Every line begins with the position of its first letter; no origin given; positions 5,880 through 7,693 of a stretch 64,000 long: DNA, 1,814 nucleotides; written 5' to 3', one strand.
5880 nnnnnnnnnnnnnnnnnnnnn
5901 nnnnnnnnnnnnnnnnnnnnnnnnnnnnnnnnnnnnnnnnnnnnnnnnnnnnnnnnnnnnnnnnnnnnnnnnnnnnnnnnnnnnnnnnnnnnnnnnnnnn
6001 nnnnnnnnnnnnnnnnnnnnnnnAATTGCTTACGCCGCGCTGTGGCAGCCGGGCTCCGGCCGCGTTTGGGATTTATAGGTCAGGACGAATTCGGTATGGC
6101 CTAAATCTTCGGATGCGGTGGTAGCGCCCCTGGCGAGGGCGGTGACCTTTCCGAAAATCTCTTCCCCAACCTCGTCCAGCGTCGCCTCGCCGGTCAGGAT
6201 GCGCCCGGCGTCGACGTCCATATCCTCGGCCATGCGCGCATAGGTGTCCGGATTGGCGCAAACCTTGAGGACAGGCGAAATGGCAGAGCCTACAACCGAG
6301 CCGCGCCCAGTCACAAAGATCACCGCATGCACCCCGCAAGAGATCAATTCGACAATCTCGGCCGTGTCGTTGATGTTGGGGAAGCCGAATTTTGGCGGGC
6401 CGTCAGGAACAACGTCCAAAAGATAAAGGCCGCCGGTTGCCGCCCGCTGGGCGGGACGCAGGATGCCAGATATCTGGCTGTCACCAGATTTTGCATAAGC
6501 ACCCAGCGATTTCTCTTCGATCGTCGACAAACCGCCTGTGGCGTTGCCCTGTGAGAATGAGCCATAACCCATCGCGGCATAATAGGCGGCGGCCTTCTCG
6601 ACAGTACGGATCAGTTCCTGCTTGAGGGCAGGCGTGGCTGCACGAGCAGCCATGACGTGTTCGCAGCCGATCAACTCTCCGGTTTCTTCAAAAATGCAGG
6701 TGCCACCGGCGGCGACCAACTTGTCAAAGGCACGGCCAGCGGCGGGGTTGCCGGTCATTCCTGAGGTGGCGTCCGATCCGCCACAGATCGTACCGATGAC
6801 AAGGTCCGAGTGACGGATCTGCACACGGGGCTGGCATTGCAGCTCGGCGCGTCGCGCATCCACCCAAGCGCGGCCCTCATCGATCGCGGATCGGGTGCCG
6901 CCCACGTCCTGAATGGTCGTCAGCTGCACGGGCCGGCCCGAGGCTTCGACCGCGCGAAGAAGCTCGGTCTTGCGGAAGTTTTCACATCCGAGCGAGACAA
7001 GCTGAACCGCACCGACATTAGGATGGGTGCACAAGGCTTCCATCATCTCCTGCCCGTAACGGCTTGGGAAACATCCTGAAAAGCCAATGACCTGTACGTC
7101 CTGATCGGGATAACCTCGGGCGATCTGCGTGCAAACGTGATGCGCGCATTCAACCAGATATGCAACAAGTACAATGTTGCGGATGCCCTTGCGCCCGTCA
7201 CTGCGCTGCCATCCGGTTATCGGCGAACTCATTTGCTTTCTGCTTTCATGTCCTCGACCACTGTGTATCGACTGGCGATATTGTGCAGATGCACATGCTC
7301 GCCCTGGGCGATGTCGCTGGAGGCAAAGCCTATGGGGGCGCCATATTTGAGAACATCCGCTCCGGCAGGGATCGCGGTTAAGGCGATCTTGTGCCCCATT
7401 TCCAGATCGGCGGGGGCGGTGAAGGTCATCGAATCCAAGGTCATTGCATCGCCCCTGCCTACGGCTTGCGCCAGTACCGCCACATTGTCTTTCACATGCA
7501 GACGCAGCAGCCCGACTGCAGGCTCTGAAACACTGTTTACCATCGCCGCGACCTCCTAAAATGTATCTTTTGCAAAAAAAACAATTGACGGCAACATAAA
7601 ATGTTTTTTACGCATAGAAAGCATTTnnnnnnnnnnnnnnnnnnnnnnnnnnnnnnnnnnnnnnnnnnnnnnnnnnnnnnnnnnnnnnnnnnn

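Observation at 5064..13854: Probable L-galactose/L-galactonate pathway variant with a split dehydratase and non-canonical downstream steps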

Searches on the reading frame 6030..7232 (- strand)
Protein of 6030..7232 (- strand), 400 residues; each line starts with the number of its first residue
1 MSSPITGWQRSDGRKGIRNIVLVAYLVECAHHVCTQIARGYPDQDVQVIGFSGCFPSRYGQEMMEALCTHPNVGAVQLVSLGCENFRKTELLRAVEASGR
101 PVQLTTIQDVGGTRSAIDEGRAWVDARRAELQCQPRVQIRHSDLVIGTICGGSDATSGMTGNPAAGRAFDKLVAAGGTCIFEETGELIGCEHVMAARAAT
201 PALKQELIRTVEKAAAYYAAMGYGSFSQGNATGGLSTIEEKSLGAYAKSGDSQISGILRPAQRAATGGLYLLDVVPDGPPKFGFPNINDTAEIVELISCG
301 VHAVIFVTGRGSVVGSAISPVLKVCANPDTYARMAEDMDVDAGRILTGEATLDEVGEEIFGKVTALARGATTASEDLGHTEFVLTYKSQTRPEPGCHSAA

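Call 3: search_protein_families(library=pfam, proteins=[window:6030-7232:-])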
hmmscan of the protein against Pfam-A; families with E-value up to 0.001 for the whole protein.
window:6030-7232:- (400 aa): 2 families
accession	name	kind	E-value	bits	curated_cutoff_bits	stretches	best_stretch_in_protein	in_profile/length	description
PF20629.2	GD_AH_C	-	3.3e-80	269.4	26.8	1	142-387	2-239/242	D-galactarate/Altronate dehydratase, C-terminal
PF04295.18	GD_AH_second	-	1.5e-25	90.3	27.3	1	7-128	1-132/136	D-galactarate dehydratase/Altronate hydrolase, second domain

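Call 4: search_protein_families(library=ncbifam, proteins=[window:6030-7232:-])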
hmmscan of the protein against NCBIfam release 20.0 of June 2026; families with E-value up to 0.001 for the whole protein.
window:6030-7232:- (400 aa): 1 family
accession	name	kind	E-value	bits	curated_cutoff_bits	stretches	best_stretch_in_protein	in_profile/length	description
TIGR03248.1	galactar-dH20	equivalog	3.6e-52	177.5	730.85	1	62-375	180-490/507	galactarate dehydratase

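Call 12: search_solved_structures(query=window:6030-7232:-, max_evalue=0.001)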
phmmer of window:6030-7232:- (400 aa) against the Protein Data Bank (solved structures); distinct sequences matched with E-value up to 0.001: 1.
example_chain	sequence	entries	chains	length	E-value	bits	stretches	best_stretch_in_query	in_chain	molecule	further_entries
6u7l_A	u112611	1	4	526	1.9e-38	135.6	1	63-372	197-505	Galactarate dehydratase (L-threo-forming)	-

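Call 15: find_homologous_proteins(query=window:6030-7232:-, max_evalue=1e-20)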
Query window:6030-7232:- (400 aa): 8000 proteins with E <= 1e-20 among 8000 candidates; the best 120 are listed.
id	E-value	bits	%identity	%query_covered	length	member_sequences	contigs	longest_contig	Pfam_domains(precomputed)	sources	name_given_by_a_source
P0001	1.8e-265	898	100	100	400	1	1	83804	PF20629.3,PF04295.19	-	-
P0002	2.3e-218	743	82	100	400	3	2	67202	PF20629.3,PF04295.19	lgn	-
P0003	3.4e-217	739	81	100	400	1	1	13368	PF20629.3,PF04295.19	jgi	jgi:altronate hydrolase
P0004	2.8e-216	736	81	100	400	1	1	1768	PF20629.3,PF04295.19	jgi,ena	-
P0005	2.3e-213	726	81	100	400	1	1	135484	PF20629.3,PF04295.19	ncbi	-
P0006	7.9e-213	725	81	99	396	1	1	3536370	PF20629.3,PF04295.19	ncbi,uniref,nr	ncbi:UxaA family hydrolase [Jannaschia sp. M317]|uniref:UxaA family hydrolase n=1 Tax=Jannaschia sp.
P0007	8.6e-213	724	81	100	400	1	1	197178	PF20629.3,PF04295.19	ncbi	-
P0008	5.2e-212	722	80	100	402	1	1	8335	PF20629.3,PF04295.19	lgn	-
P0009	7.3e-212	721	81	100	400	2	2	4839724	PF20629.3,PF04295.19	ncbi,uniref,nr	ncbi:UxaA family hydrolase [Parasedimentitalea psychrophila]|uniref:UxaA family hydrolase n=1 Tax=Pa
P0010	8.9e-211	718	80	99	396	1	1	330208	PF20629.3,PF04295.19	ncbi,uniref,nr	ncbi:UxaA family hydrolase [Roseobacter weihaiensis]|uniref:UxaA family hydrolase n=1 Tax=Roseobacte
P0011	2.5e-210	716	80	99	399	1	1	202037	PF20629.3,PF04295.19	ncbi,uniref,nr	ncbi:UxaA family hydrolase [Ruegeria sp. HKCCD7255]|uniref:UxaA family hydrolase n=1 Tax=Ruegeria sp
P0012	8.1e-208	708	77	100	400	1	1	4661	PF20629.3,PF04295.19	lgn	-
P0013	1.1e-207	708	78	99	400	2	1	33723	PF20629.3,PF04295.19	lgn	-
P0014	1.1e-207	708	79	100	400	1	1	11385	PF20629.3,PF04295.19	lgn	-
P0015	3.4e-207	706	77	100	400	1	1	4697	PF20629.3,PF04295.19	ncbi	ncbi:MAG: UxaA family hydrolase [Pseudomonadota bacterium]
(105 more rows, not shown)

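Call 16: find_related_loci(query=window:6030-7232:-, collection=genome_contigs, flank=10000)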
Query window:6030-7232:- (400 aa) in genome_contigs; peptide patterns used: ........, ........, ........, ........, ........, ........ (x = any residue, [..] = any of these).
600 stretches matched a pattern (row limit reached: there are more); 584 encode a relative of the query (tblastn E <= 1e-3); the best 80 are kept; 80 distinct loci.
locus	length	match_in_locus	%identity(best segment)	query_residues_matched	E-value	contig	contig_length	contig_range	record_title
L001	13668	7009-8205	81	1-399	0e+0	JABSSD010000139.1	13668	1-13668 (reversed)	MAG: Rhodobacteraceae bacterium isolate DT_103 DT-Rhodobacteraceae-4_scaffold_139, whole genome shotgun sequence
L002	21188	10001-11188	80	5-400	0e+0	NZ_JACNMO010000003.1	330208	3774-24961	Roseobacter weihaiensis strain H9 Scaffold3_1, whole genome shotgun sequence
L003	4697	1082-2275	77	1-398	0e+0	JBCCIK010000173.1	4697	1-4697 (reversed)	MAG: Pseudomonadota bacterium isolate P01_B01_bin.89 k141_3163950_length_4697_cov_17.0000, whole genome shotgun sequence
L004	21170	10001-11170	75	8-397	0e+0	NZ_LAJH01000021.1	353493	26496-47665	Shimia sp. SK013 shim_contig000021, whole genome shotgun sequence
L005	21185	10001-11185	75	3-397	0e+0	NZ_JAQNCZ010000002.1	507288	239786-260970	Cognatishimia sp. SS12 contig2, whole genome shotgun sequence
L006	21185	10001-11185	75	3-397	0e+0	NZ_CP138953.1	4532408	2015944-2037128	Shimia sp. MIT910701 chromosome, complete genome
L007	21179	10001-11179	75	5-397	0e+0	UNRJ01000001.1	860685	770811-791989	Rhodobacteraceae bacterium Alg238-R152 genome assembly, contig: Contig_1, whole genome shotgun sequence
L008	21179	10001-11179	75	5-397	0e+0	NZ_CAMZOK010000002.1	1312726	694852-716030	Shimia sp. Alg240-R146 NODE_2_length_1312726_cov_112.719, whole genome shotgun sequence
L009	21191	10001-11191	73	1-397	0e+0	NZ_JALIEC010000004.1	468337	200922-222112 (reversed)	Phaeobacter sp. J2-8 4, whole genome shotgun sequence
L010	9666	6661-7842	73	5-398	0e+0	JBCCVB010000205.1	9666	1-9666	MAG: Pseudomonadota bacterium isolate P01_E01_bin.28 k141_967030_length_9666_cov_10.0000, whole genome shotgun sequence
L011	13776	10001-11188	70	5-400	0e+0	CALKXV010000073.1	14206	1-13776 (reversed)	MAG: uncultured Rhodobacteraceae bacterium isolate H2_Bin_Bin_74_1 genome assembly, contig: c_000000574051, whole genome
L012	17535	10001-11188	68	5-400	9e-179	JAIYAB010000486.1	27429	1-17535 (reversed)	MAG: Hyphomicrobiales bacterium isolate D8_MAG_00071 pond_D8_MAG_00071_000000000035, whole genome shotgun sequence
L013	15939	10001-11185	68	5-399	1e-177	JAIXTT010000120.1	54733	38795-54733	MAG: Hyphomicrobiales bacterium isolate C8_MAG_00050 pond_C8_MAG_00050_000000000025, whole genome shotgun sequence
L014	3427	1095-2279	69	5-399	0e+0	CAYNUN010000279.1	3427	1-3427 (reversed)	MAG TPA_asm: uncultured Methylobacteriaceae bacterium isolate SRP318679_co1_61 genome assembly, contig: NODE_39569_lengt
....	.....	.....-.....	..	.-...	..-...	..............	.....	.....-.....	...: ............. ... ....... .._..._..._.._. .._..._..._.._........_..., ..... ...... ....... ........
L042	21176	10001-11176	66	5-396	3e-172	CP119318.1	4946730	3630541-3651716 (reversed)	MAG: Candidatus Kaistia colombiensis isolate MAG_2176 chromosome, complete genome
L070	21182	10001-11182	65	5-399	2e-167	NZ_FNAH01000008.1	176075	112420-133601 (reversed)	Paracoccus isoporae strain DSM 22220, whole genome shotgun sequence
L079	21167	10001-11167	64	7-396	7e-167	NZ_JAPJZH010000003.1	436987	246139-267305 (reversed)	Hoeflea poritis strain E7-10 NODE_3_length_436987_cov_109.566302, whole genome shotgun sequence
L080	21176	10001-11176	64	5-396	7e-167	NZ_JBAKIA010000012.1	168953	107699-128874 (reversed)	Roseibium algae strain H3510 Scaffold10_1, whole genome shotgun sequence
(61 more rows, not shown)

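Call 56: search_protein_families(library=ncbifam, proteins=[L002:12052-12996:+, L007:13016-13348:+, L079:11953-12798:+, L079:6425-7537:+, L080:1385-2305:-, L079:11203-11940:+, L042:11219-11866:+, L070:2410-3414:-], max_evalue=1e-10)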
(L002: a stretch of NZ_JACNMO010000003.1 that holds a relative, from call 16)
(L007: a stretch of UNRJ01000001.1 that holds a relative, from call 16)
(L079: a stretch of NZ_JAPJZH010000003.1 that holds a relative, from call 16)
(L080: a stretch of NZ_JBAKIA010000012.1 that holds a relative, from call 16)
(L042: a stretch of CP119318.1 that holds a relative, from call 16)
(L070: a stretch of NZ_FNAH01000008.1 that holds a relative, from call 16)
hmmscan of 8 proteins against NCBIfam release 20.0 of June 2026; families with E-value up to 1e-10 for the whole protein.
L002:12052-12996:+ (314 aa): 1 family
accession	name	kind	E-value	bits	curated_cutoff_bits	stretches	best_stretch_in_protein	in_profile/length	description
NF052480.1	FuconLaconase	equivalog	2e-59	201.5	400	1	40-313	2-285/287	L-fucono-1,5-lactonase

L007:13016-13348:+ (110 aa): 1 family
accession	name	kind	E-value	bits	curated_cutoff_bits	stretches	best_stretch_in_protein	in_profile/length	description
TIGR02625.1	YiiL_rotase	equivalog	6.9e-17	61.7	99.6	1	4-109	1-101/102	L-rhamnose mutarotase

L079:11953-12798:+ (281 aa): 6 families
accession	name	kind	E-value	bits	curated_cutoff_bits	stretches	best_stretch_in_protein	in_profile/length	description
NF053535.1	DhyDRhmHlse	equivalog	7.6e-131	435.6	500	1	1-277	1-278/284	2,4-didehydro-3-deoxy-L-rhamnonate hydrolase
TIGR02303.1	HpaG-C-term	equivalog_domain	1.2e-54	185.3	276.4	1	70-274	42-239/245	4-hydroxyphenylacetate degradation bifunctional isomerase/decarboxylase, C-terminal subunit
NF011750.0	PRK15203.1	equivalog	1.1e-44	152.9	811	1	69-271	221-416/429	4-hydroxyphenylacetate degradation bifunctional isomerase/decarboxylase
NF007967.0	PRK10691.1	equivalog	2.2e-42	144.9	201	1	71-265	17-207/219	fumarylacetoacetate hydrolase family protein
NF009399.0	PRK12764.1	equivalog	1.5e-38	133.1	444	1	67-270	18-212/501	fumarylacetoacetate hydrolase family protein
TIGR02305.1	HpaG-N-term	equivalog_domain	4.7e-35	121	228.65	1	91-273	29-201/205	4-hydroxyphenylacetate degradation bifunctional isomerase/decarboxylase, N-terminal subunit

L079:6425-7537:+ (370 aa): 14 families
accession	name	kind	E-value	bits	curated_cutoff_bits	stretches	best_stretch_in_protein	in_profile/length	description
NF047820.1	TalGalacDh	equivalog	1.5e-75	254.5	500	1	35-350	41-355/371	L-talarate/galactarate dehydratase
NF040866.1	AraD_Arch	equivalog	1.1e-47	162.9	650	1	32-351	34-361/372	arabinonate dehydratase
NF043051.1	ManoateDhtManD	equivalog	4.5e-39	134.4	550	2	35-173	20-154/403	D-mannonate dehydratase ManD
NF040790.2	glucon_galact_dh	equivalog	1.2e-38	132.9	750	1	32-358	25-368/390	bifunctional D-gluconate/D-galactonate dehydratase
NF010624.0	PRK14017.1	equivalog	4.1e-38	131.5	311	1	34-361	17-362/382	galactonate dehydratase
NF011654.0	PRK15072.1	subfamily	5.1e-38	131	430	2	34-173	19-154/404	D-galactonate dehydratase family protein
TIGR02534.1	mucon_cyclo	subfamily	5e-31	108.1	334.95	1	4-357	1-363/368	muconate/chloromuconate family cycloisomerase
NF011968.0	PRK15440.1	equivalog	6e-26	91.2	393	1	32-321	59-341/395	L-rhamnonate dehydratase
TIGR01928.1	menC_lowGC_arch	equivalog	7.2e-20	71.3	200.65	1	57-297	54-279/325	o-succinylbenzoate synthase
NF043002.1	HProlDhtase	equivalog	4.6e-18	65.2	500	1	65-281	70-274/366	cis-3-hydroxy-L-proline dehydratase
NF011708.0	PRK15129.1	equivalog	1e-17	64.1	343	1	102-321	87-296/321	L-Ala-D/L-Glu epimerase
NF042940.1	racemase_DgcA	equivalog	3.2e-17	62.7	400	1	102-296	84-266/323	N-acetyl-D-Glu racemase DgcA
NF002782.0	PRK02901.1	equivalog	2.3e-14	53.1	288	1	156-292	97-234/328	o-succinylbenzoate synthase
NF041118.1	A_G_epim_Thtga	equivalog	1.8e-13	50.3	500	1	50-296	52-287/341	L-Ala-D/L-Glu epimerase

L080:1385-2305:- (306 aa): 1 family
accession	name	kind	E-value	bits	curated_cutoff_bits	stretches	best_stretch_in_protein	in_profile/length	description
NF052480.1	FuconLaconase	equivalog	1.4e-22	80.6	400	1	30-304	2-286/287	L-fucono-1,5-lactonase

L079:11203-11940:+ (245 aa): 203 families (the best 25 are shown)
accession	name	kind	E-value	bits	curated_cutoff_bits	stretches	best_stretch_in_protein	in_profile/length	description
NF004791.0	PRK06138.1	equivalog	2.5e-61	207.2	312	1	3-243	2-250/252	SDR family oxidoreductase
NF005559.1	PRK07231.1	subfamily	2.4e-54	184.5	215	1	3-242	1-247/249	glucose 1-dehydrogenase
NF004818.0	PRK06172.1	equivalog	1.8e-52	178.2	336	1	3-242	4-250/253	SDR family oxidoreductase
NF006080.0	PRK08226.1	equivalog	1.7e-50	171.9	356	1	1-241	1-252/263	SDR family oxidoreductase UcpA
NF005469.0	PRK07063.1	equivalog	2.9e-50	171.2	306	1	1-243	2-255/260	SDR family oxidoreductase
NF009466.0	PRK12826.1-2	subfamily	3e-49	167.7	222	1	7-242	4-244/248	3-oxoacyl-ACP reductase FabG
NF004198.0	PRK05653.1-3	equivalog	3.3e-49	167.6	296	1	3-241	4-245/248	3-oxoacyl-ACP reductase FabG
NF052558.1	MBtsdlDhBudC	equivalog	2.8e-48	164.7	270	1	5-242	2-241/250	meso-2,3-butanediol dehydrogenase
NF005473.0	PRK07069.1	equivalog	1.2e-47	162.7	339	1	2-243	6-260/262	SDR family oxidoreductase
NF005075.0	PRK06500.1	equivalog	5.2e-47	160.3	336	1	1-244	1-248/249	SDR family oxidoreductase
NF006366.0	PRK08589.1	equivalog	1e-46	159.5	386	1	1-242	1-252/272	SDR family oxidoreductase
NF005007.0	PRK06398.1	equivalog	1.8e-46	158.4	341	1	3-242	4-245/259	aldose dehydrogenase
NF005118.0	PRK06550.1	equivalog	4.8e-46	157.5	270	1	5-243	4-234/236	3-oxoacyl-ACP reductase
NF005309.0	PRK06841.1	subfamily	6.8e-45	153.6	286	1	4-242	13-252/255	GolD/DthD family dehydrogenase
NF004713.0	PRK06057.1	equivalog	1.4e-43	149.2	404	1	2-243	5-250/257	3-oxoacyl-ACP reductase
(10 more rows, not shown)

L042:11219-11866:+ (215 aa): 6 families
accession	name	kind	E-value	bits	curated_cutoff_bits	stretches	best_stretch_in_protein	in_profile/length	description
NF006093.0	PRK08245.1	subfamily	4.2e-28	98.3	208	1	4-209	10-221/240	hypothetical protein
NF004850.0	PRK06201.1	subfamily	1.2e-25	90.3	231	1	3-209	18-212/222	hypothetical protein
NF006731.0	PRK09262.1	equivalog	3e-23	82.5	179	1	6-203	22-208/229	4-carboxy-4-hydroxy-2-oxoadipate aldolase/oxaloacetate decarboxylase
TIGR02798.1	ligK_PcmE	equivalog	5.9e-19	68.5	304.5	1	7-200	17-199/222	4-carboxy-4-hydroxy-2-oxoadipate aldolase/oxaloacetate decarboxylase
NF005442.0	PRK07028.1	equivalog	2.4e-18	66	593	1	33-203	253-415/430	bifunctional hexulose-6-phosphate synthase/ribonuclease regulator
NF009399.0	PRK12764.1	equivalog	3e-14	52.9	444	1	75-202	345-473/501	fumarylacetoacetate hydrolase family protein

L070:2410-3414:- (334 aa): 1 family
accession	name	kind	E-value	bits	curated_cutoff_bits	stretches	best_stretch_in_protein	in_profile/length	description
NF049922.1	MethglyxlRedYdjG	equivalog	1.3e-17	63.9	550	1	6-247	3-235/326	NADH-dependent methylglyoxal reductase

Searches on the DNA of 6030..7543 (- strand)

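Call 67: search_dna_similar(query=window:6030-7543:-, collection=ecoli_genomes, mode=distant, max_rows=5, max_evalue=0.001)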
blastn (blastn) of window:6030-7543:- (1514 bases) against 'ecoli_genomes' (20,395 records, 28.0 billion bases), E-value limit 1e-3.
Records with a match: 664; places in all: 664; records where one place covers at least 80% of the query: 0.
Genomes with a match: 664 of 5426; with a place that covers at least 80% of the query: 0. Places per genome that has any: lowest 1, median 1, highest 1. On chromosomes: 664 places; on plasmids: 0.
Best place of each record, by identity: 60-80% 664.
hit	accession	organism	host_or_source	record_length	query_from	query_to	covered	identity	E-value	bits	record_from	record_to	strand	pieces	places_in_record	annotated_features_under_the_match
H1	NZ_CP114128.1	Escherichia coli strain PE164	pig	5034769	744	1068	21%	67.6%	7e-18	103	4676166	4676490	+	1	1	UxaA family hydrolase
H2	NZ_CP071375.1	Escherichia coli strain E105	fish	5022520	744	1068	21%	67.6%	7e-18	103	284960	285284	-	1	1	UxaA family hydrolase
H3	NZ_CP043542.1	Escherichia coli strain F2_81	Sus scrofa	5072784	744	1068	21%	67.6%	7e-18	103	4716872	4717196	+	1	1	UxaA family hydrolase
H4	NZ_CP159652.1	Escherichia coli strain Z226-1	hospital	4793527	738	886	10%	70.9%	1e-7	69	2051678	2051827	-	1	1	UxaA family hydrolase | hypothetical protein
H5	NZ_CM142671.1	Escherichia coli strain UID2309220003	Homo sapiens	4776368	738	886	10%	70.9%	1e-7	69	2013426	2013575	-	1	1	UxaA family hydrolase | hypothetical protein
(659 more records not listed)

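Call 68: get_annotated_region(hit=H1, flank=9000)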
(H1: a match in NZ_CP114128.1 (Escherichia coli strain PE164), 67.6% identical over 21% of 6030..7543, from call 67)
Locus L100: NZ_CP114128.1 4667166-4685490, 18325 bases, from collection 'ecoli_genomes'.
description: Escherichia coli strain PE164 chromosome, complete genome
organism: Escherichia coli strain PE164 (NCBI taxid 562)
replicon: chromosome; assembly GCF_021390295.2
host: pig; source: diarrhea and blood; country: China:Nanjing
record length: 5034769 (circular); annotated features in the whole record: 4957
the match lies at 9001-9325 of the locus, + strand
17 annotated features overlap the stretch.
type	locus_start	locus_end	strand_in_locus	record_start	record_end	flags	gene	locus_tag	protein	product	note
CDS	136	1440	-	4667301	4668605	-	aceA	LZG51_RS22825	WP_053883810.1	isocitrate lyase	-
CDS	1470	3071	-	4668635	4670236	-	aceB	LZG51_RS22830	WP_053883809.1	malate synthase A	-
CDS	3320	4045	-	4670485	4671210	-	-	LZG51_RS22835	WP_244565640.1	FadR/GntR family transcriptional regulator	-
CDS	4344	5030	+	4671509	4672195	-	-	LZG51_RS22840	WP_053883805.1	RraA family protein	-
CDS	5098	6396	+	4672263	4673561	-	-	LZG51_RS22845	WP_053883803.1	MFS transporter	-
CDS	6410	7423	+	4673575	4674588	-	-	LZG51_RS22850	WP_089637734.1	zinc-binding alcohol dehydrogenase family protein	-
CDS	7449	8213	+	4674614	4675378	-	-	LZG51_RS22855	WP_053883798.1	SDR family NAD(P)-dependent oxidoreductase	-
CDS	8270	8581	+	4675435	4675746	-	-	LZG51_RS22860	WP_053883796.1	UxaA family hydrolase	-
CDS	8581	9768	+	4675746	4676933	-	-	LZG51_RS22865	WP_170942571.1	UxaA family hydrolase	-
CDS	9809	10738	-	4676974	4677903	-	metA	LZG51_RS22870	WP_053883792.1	homoserine O-acetyltransferase MetA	-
CDS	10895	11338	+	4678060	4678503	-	yjaB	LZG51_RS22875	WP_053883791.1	acetyltransferase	-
CDS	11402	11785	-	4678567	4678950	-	yjaA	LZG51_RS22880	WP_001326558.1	YjaA family stress response protein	-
rRNA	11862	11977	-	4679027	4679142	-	rrf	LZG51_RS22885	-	5S ribosomal RNA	-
rRNA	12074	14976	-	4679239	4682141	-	-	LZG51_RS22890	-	23S ribosomal RNA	-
tRNA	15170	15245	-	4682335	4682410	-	-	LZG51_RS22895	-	tRNA-Glu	-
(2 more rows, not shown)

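Call 82: get_annotated_region(hit=H4, flank=8000)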
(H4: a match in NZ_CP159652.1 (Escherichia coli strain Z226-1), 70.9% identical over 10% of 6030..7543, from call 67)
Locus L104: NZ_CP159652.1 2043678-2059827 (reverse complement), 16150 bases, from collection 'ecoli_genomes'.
description: Escherichia coli strain Z226-1 chromosome, complete genome
organism: Escherichia coli strain Z226-1 (NCBI taxid 562)
replicon: chromosome; assembly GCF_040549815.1
host: -; source: hospital; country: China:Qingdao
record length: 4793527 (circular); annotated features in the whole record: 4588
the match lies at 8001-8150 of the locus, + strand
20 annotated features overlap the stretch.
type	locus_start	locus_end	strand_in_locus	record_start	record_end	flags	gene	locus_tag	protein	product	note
CDS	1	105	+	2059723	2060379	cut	pxpB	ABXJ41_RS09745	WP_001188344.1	5-oxoprolinase subunit PxpB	-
CDS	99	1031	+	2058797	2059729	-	pxpC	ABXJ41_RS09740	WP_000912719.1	5-oxoprolinase subunit PxpC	-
CDS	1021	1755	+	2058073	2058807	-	pxpA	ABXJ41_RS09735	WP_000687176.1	5-oxoprolinase subunit PxpA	-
CDS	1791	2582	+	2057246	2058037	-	nei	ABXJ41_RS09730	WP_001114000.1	endonuclease VIII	-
CDS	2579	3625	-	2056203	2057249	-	abrB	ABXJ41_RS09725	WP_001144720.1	AbrB family transcriptional regulator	-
CDS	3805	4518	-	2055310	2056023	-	-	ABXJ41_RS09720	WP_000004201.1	FadR/GntR family transcriptional regulator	-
CDS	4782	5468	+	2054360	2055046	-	-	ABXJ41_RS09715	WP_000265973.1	RraA family protein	-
CDS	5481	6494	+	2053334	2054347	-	-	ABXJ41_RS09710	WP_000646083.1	zinc-binding alcohol dehydrogenase family protein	-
CDS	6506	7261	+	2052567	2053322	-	-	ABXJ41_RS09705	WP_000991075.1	SDR family NAD(P)-dependent oxidoreductase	-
CDS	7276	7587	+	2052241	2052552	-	-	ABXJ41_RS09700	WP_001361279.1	UxaA family hydrolase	-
CDS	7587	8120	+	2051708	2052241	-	-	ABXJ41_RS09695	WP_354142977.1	UxaA family hydrolase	-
CDS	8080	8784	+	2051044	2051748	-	-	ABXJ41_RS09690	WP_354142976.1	hypothetical protein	-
CDS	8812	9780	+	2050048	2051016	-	-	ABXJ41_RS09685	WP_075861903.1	C4-dicarboxylate TRAP transporter substrate-binding protein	-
CDS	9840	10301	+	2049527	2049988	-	-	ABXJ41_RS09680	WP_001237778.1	TRAP transporter small permease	-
CDS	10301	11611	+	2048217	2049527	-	-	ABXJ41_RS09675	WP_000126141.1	TRAP transporter large permease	-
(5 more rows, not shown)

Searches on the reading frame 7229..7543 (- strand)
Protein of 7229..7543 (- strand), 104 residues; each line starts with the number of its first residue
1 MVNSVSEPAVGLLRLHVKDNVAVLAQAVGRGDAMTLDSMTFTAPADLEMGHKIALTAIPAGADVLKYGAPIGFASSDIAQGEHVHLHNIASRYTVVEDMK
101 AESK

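Call 3: search_protein_families(library=pfam, proteins=[window:7229-7543:-])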
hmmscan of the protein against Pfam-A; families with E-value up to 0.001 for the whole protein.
window:7229-7543:- (104 aa): 1 family
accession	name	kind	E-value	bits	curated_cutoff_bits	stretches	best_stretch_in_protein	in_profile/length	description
PF08666.17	SAF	-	1.4e-07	32.4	21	1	19-89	1-62/63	SAF domain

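Call 4: search_protein_families(library=ncbifam, proteins=[window:7229-7543:-])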
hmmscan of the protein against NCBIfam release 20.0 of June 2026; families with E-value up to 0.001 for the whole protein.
window:7229-7543:- (104 aa): 1 family
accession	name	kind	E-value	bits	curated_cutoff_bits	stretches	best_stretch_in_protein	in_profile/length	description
TIGR03248.1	galactar-dH20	equivalog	6.3e-10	38.1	730.85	1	13-88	3-77/507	galactarate dehydratase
